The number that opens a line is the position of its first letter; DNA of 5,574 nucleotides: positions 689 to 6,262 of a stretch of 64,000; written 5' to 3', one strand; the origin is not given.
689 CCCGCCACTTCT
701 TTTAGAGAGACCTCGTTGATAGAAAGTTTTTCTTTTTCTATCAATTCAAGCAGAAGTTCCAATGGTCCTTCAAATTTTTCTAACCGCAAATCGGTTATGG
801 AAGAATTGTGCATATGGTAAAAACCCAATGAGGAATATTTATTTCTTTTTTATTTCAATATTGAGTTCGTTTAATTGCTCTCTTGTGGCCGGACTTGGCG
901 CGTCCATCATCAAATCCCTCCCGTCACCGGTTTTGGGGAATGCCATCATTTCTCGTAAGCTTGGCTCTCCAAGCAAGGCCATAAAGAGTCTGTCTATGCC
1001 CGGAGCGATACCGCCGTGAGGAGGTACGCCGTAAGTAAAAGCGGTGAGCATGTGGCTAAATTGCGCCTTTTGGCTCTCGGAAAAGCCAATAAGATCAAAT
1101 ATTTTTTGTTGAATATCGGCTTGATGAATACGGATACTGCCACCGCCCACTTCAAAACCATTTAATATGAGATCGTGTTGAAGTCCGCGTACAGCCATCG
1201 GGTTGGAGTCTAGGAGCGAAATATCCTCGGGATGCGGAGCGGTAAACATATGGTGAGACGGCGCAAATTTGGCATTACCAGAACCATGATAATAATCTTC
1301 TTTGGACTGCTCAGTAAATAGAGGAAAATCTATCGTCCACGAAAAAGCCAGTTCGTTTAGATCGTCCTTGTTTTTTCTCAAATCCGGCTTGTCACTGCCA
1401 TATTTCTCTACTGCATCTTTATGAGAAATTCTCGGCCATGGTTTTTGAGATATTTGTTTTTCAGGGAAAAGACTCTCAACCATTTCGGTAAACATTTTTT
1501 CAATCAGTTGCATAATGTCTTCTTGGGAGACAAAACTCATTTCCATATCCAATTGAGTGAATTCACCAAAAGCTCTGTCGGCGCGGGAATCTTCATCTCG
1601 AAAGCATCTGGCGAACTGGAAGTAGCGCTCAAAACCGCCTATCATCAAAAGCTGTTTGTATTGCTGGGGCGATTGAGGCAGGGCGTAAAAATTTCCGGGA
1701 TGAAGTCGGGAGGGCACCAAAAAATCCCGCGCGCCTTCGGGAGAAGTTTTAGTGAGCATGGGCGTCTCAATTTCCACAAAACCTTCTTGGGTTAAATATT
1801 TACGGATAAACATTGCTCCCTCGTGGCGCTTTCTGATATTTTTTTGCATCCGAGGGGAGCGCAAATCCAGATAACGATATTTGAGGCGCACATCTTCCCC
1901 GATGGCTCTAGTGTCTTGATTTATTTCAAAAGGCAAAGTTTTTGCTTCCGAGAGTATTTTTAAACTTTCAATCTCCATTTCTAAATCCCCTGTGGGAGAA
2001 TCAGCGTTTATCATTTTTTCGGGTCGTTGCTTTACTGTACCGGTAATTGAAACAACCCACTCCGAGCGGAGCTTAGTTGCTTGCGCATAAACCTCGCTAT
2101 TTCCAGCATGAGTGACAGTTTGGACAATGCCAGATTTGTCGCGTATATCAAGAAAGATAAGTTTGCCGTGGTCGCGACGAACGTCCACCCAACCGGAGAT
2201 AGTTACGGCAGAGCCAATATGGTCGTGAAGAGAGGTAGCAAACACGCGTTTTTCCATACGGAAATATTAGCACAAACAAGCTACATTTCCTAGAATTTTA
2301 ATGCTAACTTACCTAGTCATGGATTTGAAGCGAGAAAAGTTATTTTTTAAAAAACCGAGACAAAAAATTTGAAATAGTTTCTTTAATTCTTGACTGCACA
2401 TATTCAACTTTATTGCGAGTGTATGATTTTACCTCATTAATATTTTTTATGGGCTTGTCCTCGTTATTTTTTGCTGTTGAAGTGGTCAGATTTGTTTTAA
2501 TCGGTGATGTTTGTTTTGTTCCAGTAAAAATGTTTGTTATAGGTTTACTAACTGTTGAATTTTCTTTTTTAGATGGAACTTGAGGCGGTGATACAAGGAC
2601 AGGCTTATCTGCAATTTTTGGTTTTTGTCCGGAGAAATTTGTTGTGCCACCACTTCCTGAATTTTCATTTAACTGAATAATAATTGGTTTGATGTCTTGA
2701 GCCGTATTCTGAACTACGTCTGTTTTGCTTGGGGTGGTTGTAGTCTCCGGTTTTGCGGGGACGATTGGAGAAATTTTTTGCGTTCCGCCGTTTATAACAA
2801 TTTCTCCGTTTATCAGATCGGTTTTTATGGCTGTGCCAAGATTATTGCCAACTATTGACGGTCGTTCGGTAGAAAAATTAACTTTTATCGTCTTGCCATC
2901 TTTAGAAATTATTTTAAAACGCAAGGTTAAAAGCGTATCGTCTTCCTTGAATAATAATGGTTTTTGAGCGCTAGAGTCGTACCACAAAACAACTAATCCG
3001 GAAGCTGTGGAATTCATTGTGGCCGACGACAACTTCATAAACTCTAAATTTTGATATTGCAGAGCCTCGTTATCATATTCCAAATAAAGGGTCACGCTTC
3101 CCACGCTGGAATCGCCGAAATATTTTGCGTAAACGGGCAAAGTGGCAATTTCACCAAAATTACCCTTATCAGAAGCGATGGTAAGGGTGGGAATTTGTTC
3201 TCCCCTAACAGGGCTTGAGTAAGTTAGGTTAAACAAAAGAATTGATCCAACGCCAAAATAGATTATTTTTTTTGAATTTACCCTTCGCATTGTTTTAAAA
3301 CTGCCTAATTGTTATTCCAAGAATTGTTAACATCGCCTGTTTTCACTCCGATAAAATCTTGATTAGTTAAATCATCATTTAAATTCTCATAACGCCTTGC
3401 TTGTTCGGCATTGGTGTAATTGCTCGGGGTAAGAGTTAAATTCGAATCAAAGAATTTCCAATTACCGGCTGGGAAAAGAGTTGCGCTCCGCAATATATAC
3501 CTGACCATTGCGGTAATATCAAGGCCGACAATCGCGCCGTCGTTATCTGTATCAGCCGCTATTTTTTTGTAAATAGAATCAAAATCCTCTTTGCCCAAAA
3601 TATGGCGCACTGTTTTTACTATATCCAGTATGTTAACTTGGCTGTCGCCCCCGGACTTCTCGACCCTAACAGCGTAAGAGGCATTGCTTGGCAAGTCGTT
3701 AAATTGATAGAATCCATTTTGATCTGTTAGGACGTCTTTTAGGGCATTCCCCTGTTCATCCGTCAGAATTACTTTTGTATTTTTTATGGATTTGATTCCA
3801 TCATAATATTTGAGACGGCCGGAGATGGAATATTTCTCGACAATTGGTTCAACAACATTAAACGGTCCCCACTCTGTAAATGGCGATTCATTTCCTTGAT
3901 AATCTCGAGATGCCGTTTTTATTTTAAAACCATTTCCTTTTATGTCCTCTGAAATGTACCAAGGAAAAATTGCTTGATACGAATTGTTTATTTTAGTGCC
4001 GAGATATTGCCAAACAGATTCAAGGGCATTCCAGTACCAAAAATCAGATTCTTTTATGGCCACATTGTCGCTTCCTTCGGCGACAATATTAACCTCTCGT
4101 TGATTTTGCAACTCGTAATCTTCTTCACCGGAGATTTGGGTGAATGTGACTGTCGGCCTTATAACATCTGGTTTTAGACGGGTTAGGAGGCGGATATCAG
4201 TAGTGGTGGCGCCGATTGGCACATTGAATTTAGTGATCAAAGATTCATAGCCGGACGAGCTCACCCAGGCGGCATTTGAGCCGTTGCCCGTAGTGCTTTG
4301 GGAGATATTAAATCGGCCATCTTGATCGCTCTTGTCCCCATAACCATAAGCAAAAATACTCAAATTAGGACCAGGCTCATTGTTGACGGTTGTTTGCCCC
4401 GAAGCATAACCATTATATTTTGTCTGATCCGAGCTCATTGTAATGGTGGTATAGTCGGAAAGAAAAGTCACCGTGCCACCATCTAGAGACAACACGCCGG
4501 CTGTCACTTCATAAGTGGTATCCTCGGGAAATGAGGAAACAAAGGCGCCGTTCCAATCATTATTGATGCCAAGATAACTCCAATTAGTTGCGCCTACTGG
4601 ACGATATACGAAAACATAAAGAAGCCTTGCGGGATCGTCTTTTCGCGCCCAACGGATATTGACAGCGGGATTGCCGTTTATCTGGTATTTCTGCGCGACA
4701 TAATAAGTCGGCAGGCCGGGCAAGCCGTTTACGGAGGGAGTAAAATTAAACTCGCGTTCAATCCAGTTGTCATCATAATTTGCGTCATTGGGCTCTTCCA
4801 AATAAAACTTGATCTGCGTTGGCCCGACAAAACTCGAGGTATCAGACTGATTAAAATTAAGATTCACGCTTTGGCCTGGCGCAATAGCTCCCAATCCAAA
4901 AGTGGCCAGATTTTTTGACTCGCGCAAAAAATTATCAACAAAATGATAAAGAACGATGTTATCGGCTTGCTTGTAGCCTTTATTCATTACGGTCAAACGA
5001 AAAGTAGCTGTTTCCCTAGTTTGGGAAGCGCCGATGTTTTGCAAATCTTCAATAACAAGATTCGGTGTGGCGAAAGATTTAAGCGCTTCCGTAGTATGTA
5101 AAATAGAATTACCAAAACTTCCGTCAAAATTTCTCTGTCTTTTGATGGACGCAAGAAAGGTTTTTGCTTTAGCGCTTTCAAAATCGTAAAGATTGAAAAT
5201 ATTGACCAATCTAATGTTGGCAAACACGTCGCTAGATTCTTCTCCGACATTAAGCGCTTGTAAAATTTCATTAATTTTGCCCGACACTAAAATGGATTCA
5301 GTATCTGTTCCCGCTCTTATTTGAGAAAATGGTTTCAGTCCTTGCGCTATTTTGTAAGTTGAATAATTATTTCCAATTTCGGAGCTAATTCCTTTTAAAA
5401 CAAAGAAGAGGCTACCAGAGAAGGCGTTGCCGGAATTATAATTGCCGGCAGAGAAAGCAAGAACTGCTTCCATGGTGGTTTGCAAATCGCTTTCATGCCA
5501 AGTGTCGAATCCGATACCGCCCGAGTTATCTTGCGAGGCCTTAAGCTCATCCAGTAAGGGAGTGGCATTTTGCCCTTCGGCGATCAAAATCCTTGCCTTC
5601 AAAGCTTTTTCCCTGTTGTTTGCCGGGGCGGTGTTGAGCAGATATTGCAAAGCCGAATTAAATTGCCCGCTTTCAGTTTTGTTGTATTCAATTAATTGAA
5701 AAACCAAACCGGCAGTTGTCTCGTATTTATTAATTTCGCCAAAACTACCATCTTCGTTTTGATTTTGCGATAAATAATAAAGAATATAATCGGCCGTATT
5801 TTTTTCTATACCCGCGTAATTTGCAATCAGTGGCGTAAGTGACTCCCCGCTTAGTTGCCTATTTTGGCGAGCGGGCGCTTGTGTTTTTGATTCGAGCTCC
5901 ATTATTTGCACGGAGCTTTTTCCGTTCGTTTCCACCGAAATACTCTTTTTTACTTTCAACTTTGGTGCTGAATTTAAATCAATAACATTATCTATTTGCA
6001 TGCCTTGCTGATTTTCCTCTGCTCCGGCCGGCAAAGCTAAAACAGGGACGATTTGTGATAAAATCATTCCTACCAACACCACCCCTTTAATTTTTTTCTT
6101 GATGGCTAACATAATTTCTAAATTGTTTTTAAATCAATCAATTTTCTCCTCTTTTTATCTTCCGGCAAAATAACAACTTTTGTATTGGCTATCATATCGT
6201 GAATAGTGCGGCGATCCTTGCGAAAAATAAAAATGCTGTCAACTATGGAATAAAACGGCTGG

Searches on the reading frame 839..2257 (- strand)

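Call 82: search_protein_families(library=pfam, proteins=[window:839-2257:-], max_evalue=0.001)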
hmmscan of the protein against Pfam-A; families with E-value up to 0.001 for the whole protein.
window:839-2257:- (472 aa): 2 families
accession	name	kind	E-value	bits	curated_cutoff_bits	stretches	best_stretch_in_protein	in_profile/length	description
PF00152.25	tRNA-synt_2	-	2.1e-111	372.3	25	1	121-443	2-307/308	tRNA synthetases class II (D, K and N)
PF01336.31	tRNA_anti-codon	-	8.7e-16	58.1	27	1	18-102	1-75/75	OB-fold nucleic acid binding domain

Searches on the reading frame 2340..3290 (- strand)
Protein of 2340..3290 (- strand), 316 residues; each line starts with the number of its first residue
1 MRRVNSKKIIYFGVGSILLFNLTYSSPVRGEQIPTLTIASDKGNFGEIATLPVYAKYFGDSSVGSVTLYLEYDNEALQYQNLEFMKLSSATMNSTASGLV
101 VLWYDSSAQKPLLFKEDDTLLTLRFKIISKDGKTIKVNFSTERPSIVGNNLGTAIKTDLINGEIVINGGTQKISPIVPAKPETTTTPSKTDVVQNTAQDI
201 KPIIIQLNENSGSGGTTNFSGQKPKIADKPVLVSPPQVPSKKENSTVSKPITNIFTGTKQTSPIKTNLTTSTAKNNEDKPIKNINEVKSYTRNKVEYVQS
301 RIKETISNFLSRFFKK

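Call 82: search_protein_families(library=pfam, proteins=[window:2340-3290:-], max_evalue=0.001)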
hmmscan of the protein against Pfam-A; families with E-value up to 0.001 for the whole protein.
window:2340-3290:- (316 aa): 1 family
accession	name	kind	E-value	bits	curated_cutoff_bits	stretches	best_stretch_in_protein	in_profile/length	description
PF00963.24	Cohesin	-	7.7e-10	39.5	24.1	1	35-166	2-139/139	Cohesin domain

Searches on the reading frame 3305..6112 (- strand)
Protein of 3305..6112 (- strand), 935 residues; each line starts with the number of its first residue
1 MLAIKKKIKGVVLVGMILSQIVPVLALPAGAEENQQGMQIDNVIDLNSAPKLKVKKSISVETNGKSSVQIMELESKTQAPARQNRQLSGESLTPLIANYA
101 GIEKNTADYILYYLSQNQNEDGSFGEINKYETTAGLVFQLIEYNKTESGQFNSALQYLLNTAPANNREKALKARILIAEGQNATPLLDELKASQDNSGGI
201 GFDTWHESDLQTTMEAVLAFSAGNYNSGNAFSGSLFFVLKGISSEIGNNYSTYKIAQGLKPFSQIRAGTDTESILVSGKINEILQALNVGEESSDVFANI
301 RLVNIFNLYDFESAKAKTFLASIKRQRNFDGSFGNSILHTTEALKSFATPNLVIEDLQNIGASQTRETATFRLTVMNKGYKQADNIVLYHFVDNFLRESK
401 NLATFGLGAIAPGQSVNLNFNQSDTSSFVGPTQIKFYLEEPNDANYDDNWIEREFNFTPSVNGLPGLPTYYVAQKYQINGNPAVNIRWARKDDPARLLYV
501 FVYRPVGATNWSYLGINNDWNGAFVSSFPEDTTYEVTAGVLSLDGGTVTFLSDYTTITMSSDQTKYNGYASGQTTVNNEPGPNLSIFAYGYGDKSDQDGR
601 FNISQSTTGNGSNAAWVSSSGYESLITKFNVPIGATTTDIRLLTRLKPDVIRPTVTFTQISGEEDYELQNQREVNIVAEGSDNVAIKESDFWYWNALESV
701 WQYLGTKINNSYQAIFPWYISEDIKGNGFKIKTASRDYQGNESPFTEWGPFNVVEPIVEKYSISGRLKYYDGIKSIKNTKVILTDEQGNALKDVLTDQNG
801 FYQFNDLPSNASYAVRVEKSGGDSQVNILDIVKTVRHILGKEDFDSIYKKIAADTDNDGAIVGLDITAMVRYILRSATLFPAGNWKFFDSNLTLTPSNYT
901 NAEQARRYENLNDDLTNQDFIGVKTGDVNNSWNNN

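Call 82: search_protein_families(library=pfam, proteins=[window:3305-6112:-], max_evalue=0.001)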
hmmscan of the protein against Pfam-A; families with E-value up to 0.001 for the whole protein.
window:3305-6112:- (935 aa): 4 families
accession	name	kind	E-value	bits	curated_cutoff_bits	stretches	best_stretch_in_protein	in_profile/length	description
PF13620.12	CarboxypepD_reg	-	6.3e-11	42.9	32.3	1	762-826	1-63/82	Carboxypeptidase regulatory-like domain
PF17210.9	SdrD_B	-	8.3e-06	26.4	29.7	1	774-822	22-69/112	SdrD B-like domain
PF00404.24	Dockerin_1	-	3.7e-05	24.3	22.9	1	822-874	6-57/57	Dockerin type I domain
PF07705.17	CARDB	-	0.00037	21.1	22.7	0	349-425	1-72/101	CARDB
